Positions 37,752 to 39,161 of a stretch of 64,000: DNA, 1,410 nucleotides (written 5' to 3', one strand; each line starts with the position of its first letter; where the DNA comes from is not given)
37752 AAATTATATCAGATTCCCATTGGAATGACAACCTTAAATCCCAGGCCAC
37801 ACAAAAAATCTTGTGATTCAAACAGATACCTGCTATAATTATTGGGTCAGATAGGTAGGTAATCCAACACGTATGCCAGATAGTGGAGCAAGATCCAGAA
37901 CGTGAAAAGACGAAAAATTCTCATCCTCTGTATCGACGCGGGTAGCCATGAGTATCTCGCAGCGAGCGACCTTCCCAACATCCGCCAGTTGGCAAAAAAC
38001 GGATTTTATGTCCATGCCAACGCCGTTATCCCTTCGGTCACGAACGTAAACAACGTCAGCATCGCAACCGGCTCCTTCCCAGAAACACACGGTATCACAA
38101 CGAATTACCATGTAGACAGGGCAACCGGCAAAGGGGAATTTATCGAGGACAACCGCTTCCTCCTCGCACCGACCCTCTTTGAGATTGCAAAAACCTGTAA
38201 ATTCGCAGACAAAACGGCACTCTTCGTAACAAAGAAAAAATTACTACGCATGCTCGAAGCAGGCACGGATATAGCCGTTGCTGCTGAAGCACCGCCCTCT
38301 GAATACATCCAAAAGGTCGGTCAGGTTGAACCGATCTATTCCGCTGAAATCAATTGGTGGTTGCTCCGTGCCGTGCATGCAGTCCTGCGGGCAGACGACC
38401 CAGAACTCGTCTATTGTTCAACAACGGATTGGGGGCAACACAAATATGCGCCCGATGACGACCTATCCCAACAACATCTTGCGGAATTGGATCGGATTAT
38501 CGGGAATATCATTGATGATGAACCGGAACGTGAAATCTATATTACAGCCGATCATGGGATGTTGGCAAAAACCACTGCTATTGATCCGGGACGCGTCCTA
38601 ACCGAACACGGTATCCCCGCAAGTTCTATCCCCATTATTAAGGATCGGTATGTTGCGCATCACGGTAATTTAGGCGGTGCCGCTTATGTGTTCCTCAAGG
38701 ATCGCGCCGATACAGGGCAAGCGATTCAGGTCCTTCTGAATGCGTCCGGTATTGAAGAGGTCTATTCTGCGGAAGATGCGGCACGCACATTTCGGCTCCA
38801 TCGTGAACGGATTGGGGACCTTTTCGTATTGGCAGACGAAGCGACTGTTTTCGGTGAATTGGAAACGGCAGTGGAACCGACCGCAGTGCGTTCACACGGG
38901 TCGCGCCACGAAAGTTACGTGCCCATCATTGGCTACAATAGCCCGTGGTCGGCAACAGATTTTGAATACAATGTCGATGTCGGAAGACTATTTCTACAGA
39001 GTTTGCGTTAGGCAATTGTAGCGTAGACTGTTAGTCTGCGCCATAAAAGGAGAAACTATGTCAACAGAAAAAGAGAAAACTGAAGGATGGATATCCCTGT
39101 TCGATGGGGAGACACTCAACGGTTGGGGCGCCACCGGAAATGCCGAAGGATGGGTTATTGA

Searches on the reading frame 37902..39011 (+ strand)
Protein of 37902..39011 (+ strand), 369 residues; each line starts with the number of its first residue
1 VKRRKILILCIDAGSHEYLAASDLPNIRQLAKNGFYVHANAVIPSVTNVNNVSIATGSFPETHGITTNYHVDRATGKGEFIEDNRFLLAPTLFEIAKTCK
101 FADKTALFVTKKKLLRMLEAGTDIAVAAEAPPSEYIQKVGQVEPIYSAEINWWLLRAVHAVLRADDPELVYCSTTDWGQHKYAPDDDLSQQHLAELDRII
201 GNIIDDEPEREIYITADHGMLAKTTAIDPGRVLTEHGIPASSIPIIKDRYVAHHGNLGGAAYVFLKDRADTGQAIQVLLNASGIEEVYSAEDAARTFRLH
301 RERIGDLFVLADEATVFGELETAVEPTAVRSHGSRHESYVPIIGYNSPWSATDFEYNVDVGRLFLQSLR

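Call 8: search_protein_families(library=ncbifam, proteins=[window:37902-39011:+])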
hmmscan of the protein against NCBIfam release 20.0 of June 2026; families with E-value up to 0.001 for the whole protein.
window:37902-39011:+ (369 aa): 2 families
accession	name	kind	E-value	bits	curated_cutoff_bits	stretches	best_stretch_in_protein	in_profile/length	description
TIGR02335.1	hydr_PhnA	equivalog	6.5e-58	196.7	407.55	1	3-343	12-376/408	phosphonoacetate hydrolase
NF042991.1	alk_phos_PafA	equivalog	1.6e-05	23.5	650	1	28-79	66-119/554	alkaline phosphatase PafA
